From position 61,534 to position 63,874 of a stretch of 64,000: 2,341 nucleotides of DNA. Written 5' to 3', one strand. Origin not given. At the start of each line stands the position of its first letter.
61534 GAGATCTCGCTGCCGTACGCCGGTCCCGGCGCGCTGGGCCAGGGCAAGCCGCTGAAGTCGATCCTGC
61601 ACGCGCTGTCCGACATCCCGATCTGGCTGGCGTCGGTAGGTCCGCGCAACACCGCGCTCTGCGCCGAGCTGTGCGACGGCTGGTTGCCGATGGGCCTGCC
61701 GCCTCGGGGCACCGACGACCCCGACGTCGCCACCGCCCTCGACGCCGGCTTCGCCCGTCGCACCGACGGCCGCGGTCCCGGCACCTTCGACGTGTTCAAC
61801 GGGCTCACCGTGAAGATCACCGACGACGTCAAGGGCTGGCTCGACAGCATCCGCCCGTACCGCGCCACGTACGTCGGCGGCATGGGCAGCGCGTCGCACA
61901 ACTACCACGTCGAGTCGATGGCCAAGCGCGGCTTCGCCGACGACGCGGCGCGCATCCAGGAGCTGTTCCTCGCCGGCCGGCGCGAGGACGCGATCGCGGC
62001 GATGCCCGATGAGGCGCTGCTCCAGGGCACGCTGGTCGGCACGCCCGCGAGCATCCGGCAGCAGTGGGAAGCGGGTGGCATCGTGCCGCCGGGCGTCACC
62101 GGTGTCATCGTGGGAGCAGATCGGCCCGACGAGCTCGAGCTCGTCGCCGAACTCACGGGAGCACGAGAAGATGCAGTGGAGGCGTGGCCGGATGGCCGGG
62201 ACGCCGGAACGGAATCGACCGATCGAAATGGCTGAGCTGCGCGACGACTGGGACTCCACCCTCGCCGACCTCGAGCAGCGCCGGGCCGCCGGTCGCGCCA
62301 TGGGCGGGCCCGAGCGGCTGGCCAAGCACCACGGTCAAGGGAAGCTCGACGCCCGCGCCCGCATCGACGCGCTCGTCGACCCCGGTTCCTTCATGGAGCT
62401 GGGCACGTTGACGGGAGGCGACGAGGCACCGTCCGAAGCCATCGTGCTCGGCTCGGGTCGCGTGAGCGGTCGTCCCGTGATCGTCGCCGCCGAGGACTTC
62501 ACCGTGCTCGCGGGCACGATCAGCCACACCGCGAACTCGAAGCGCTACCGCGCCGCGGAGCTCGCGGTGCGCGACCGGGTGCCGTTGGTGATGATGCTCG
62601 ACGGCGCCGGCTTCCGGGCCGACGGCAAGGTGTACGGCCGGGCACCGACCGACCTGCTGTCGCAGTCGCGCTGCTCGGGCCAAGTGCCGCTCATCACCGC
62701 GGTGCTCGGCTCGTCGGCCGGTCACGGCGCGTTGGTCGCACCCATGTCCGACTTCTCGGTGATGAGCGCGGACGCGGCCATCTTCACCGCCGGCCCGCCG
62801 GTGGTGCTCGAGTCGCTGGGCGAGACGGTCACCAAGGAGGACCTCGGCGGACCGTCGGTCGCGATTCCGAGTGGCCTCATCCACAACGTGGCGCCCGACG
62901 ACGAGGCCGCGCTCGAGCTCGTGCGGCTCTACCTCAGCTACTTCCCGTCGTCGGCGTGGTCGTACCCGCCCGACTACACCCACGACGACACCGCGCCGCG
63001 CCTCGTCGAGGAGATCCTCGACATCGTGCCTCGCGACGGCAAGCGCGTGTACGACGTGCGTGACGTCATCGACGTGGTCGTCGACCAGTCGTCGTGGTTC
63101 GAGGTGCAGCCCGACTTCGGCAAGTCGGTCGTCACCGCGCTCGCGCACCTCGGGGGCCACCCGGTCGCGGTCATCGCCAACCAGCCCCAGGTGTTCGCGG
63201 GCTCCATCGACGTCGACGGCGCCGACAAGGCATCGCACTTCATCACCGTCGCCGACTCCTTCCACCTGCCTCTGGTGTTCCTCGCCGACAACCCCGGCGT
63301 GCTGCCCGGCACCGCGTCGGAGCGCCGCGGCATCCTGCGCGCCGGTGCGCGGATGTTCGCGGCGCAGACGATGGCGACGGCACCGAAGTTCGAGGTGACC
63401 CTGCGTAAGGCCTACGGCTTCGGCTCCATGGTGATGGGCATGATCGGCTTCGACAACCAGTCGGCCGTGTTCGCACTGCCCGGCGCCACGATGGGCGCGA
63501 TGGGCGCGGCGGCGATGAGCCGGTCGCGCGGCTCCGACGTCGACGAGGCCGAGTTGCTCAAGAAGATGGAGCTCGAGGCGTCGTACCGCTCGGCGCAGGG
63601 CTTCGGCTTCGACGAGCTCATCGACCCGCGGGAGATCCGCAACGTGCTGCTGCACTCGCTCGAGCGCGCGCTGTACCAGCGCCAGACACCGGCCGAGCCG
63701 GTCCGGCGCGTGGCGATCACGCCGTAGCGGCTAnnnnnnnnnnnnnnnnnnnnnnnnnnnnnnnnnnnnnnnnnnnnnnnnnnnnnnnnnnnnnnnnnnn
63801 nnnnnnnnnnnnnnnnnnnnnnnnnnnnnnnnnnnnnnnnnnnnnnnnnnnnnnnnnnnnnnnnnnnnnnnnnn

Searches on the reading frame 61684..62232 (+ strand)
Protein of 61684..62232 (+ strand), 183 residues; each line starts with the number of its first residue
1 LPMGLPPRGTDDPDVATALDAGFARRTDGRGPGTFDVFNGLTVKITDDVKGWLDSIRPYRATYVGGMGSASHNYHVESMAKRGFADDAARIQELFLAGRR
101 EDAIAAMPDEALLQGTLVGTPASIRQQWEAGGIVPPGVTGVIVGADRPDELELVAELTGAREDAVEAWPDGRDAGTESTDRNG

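Call 42: search_protein_families(library=pfam, proteins=[window:61684-62232:+], max_evalue=0.001)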
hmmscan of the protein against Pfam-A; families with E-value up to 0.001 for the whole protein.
window:61684-62232:+ (183 aa): 1 family
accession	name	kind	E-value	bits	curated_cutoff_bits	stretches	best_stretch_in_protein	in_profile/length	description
PF00296.26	Bac_luciferase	-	7.4e-07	29.3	27.9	1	26-129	211-305/314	Luciferase-like monooxygenase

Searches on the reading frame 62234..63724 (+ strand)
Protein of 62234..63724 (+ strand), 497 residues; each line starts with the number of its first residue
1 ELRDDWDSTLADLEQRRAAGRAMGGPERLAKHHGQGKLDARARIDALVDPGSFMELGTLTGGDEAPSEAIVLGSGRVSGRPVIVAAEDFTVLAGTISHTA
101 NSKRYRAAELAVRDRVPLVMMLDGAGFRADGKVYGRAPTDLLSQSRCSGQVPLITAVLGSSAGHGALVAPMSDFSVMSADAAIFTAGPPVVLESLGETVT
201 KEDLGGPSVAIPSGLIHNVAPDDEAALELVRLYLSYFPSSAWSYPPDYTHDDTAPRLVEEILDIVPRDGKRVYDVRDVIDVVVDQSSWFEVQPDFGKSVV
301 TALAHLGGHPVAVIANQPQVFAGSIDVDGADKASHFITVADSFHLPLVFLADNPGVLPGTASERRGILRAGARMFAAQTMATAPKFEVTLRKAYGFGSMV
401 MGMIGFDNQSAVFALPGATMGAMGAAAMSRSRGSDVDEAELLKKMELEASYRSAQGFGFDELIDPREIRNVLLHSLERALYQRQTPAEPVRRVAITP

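Call 42: search_protein_families(library=pfam, proteins=[window:62234-63724:+], max_evalue=0.001)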
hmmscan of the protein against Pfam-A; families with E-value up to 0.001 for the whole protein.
window:62234-63724:+ (497 aa): 2 families
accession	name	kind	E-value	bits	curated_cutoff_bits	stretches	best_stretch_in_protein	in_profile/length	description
PF01039.27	Carboxyl_trans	-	5.2e-101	339.1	22.3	1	31-480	1-479/493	Carboxyl transferase domain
PF03255.19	ACCA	-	5e-10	39.5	23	1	297-384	92-187/310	Acetyl co-enzyme A carboxylase carboxyltransferase-like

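Call 74: search_protein_families(library=ncbifam, proteins=[window:62234-63724:+], max_evalue=0.001)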
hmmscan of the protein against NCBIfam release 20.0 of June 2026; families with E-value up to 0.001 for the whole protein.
window:62234-63724:+ (497 aa): 8 families
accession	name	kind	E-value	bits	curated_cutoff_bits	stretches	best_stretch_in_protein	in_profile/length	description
TIGR01117.1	mmdA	subfamily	1.2e-93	314.6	998.8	1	11-479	4-495/512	methylmalonyl-CoA decarboxylase subunit alpha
NF041504.1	AccA_sub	subfamily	9.5e-12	44.8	300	1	298-388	40-138/257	carboxyltransferase subunit alpha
TIGR00515.1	accD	equivalog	1.1e-10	41.3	317.45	1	67-200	107-244/285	acetyl-CoA carboxylase, carboxyltransferase subunit beta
NF005530.0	PRK07189.1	equivalog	2e-10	40.3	228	1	37-195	15-193/303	biotin-independent malonate decarboxylase subunit beta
NF004344.0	PRK05724.1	equivalog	3e-09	36.6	357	1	297-382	96-189/319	acetyl-CoA carboxylase carboxyltransferase subunit alpha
TIGR03133.1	malonate_beta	equivalog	8.5e-09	35.1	278.15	1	38-196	6-184/274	biotin-independent malonate decarboxylase subunit beta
TIGR00513.1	accA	equivalog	1.4e-08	34.5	319.3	1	277-374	74-181/321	acetyl-CoA carboxylase carboxyl transferase subunit alpha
TIGR03134.1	malonate_gamma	equivalog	0.00012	21.6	237.15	1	275-440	2-177/258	biotin-independent malonate decarboxylase subunit gamma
